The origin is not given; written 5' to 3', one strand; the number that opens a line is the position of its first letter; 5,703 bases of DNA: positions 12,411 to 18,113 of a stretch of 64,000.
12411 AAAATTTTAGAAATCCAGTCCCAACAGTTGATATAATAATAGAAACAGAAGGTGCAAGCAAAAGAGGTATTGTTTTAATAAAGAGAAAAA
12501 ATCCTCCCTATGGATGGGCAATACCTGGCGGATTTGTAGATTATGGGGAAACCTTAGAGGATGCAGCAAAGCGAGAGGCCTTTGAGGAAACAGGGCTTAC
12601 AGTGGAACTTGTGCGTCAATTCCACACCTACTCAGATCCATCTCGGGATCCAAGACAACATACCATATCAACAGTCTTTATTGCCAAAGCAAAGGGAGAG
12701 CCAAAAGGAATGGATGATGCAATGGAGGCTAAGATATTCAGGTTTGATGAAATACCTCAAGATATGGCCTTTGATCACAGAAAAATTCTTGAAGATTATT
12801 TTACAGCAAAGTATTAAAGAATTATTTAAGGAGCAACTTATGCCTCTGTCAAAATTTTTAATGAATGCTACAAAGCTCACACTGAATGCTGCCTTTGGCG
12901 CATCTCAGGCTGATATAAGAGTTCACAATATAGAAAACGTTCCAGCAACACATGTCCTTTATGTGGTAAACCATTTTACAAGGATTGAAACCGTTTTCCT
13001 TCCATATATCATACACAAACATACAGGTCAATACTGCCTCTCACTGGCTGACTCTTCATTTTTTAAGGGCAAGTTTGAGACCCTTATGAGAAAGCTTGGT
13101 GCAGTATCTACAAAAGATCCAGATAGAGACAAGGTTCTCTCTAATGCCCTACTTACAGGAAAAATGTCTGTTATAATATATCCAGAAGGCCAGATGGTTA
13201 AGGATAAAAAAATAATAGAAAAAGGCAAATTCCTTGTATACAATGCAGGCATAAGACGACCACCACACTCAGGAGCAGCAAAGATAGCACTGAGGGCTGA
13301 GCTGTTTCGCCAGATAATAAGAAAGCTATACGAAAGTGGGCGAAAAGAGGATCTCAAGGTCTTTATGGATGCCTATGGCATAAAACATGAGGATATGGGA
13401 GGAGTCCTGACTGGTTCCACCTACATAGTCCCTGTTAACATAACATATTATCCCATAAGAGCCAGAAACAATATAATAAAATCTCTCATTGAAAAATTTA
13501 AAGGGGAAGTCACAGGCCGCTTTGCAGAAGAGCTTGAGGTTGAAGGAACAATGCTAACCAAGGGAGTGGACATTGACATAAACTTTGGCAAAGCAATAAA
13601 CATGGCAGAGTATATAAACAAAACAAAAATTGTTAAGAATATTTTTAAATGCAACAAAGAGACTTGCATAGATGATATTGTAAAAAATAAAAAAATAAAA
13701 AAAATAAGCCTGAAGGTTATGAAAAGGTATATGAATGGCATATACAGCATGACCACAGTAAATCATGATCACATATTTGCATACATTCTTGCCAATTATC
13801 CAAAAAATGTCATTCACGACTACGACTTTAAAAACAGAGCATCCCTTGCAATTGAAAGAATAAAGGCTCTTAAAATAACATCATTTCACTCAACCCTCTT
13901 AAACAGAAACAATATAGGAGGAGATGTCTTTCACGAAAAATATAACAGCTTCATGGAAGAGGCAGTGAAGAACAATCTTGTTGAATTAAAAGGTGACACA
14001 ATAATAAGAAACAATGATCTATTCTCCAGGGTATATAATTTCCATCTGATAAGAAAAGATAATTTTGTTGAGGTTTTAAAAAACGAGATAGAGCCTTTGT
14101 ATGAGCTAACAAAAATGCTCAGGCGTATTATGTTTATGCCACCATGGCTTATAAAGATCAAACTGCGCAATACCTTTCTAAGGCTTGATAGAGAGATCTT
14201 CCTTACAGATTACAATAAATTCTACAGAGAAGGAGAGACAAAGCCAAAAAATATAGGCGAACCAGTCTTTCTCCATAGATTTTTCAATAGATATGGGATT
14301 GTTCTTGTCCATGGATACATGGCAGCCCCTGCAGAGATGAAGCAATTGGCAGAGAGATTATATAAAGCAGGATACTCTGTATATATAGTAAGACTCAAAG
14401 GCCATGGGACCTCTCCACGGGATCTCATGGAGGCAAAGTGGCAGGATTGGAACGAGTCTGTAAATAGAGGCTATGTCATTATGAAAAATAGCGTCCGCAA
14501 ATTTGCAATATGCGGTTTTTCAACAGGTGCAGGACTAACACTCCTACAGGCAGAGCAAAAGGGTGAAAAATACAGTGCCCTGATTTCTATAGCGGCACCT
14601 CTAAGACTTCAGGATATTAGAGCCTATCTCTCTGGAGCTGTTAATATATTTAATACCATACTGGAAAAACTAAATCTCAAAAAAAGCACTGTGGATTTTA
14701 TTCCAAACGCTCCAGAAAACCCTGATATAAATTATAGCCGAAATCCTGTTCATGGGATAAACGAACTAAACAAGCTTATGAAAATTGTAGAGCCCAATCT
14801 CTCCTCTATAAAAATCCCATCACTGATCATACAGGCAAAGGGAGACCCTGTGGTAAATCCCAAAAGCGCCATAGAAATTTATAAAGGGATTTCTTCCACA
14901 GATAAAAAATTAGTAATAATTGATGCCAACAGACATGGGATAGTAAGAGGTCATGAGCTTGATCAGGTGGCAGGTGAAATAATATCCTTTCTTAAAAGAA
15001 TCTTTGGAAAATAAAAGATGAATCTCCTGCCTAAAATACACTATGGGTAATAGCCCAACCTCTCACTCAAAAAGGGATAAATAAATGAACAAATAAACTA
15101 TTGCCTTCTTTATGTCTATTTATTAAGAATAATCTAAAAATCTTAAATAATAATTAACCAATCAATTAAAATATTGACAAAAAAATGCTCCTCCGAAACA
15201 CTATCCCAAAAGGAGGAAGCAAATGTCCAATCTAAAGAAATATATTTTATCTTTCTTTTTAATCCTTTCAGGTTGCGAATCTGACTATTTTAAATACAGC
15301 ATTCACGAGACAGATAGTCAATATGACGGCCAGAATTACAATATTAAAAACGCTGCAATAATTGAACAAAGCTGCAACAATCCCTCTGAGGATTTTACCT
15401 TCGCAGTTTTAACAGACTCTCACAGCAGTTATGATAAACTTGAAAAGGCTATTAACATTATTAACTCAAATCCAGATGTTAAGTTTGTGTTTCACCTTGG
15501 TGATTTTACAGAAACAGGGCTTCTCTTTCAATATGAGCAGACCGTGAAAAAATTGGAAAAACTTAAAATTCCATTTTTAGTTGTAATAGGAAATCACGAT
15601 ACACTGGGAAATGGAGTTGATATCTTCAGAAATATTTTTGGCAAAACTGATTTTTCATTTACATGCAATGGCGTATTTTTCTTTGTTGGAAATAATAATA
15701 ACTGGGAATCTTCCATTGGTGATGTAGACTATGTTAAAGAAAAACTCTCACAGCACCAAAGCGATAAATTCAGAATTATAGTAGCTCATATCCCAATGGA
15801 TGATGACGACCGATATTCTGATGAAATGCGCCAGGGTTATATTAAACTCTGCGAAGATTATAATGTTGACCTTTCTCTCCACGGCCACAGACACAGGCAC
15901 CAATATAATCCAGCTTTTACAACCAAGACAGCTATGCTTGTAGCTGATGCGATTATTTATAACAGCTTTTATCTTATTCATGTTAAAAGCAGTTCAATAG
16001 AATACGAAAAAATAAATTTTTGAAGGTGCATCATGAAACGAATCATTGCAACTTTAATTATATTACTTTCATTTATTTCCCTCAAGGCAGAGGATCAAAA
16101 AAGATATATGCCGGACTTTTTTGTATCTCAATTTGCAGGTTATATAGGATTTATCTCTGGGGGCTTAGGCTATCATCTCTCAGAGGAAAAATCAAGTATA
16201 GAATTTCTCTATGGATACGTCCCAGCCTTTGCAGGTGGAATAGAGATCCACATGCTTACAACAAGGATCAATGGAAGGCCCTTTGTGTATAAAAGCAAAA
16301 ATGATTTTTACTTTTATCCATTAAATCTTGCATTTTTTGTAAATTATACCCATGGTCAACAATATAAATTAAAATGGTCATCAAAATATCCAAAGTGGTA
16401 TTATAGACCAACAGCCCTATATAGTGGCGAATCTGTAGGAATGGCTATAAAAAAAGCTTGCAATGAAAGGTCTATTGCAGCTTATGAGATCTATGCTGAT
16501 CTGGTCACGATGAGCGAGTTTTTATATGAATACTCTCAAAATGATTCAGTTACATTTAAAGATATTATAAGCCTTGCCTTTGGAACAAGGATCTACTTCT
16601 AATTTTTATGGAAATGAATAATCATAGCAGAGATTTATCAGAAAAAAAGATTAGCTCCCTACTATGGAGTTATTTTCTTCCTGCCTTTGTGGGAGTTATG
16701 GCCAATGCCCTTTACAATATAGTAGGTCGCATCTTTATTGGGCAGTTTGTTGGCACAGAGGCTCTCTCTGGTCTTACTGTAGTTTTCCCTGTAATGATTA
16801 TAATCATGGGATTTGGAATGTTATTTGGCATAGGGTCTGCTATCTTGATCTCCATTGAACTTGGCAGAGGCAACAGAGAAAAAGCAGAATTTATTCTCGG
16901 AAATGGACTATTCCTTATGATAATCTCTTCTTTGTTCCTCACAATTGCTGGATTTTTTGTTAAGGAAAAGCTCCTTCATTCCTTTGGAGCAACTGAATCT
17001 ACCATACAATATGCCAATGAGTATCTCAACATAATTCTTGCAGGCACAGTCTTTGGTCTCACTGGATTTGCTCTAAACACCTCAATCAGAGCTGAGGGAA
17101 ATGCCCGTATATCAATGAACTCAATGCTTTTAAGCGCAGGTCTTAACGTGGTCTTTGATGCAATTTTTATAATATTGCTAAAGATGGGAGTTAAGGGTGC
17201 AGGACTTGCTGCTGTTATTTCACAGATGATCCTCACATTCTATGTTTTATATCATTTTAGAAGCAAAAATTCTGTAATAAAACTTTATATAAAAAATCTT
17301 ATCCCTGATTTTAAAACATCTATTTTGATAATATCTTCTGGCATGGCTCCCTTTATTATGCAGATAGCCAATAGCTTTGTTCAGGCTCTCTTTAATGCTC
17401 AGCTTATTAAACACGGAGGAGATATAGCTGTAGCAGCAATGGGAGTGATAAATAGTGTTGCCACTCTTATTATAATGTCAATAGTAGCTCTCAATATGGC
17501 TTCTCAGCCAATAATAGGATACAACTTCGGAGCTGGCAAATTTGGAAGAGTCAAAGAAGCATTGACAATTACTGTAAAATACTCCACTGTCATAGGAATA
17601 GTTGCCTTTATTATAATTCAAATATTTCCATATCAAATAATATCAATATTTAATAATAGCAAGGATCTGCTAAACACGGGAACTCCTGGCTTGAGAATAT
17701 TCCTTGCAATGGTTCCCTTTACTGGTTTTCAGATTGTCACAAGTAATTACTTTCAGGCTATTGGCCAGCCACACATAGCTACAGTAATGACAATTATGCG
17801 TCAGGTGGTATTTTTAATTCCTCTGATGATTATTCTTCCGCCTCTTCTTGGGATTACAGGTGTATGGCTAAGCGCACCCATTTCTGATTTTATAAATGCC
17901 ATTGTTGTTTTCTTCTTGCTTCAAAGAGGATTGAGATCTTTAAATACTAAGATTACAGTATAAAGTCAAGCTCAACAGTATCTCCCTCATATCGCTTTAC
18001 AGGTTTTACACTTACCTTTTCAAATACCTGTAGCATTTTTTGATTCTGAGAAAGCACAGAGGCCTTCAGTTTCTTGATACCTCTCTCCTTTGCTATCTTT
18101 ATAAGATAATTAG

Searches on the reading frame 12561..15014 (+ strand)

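Call 96: search_protein_families(library=pfam, proteins=[window:12561-15014:+], max_evalue=0.00001)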
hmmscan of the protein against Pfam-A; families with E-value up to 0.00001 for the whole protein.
window:12561-15014:+ (817 aa): 5 families
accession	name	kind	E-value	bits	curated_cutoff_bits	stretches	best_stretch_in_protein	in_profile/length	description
PF12146.15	Hydrolase_4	-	3.1e-25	89.3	27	1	580-795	7-235/239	Serine aminopeptidase, S33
PF01553.26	Acyltransferase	-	7.2e-12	45.7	23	1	119-246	2-122/132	Acyltransferase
PF00561.26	Abhydrolase_1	-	3.4e-10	40.4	25.8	0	580-679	3-102/245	alpha/beta hydrolase fold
PF12740.14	PETase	-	6.6e-09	36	28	0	745-814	162-232/263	PET hydrolase-like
PF12697.13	Abhydrolase_6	-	2.2e-06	28.9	26.3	1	580-764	1-178/217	Alpha/beta hydrolase family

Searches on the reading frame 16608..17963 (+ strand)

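Call 96: search_protein_families(library=pfam, proteins=[window:16608-17963:+], max_evalue=0.00001)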
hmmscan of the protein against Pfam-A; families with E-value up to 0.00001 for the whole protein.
window:16608-17963:+ (451 aa): 1 family
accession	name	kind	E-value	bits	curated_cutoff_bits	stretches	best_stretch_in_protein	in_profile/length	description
PF01554.23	MatE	-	2.6e-51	173.9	24.9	2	25-186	1-161/161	MatE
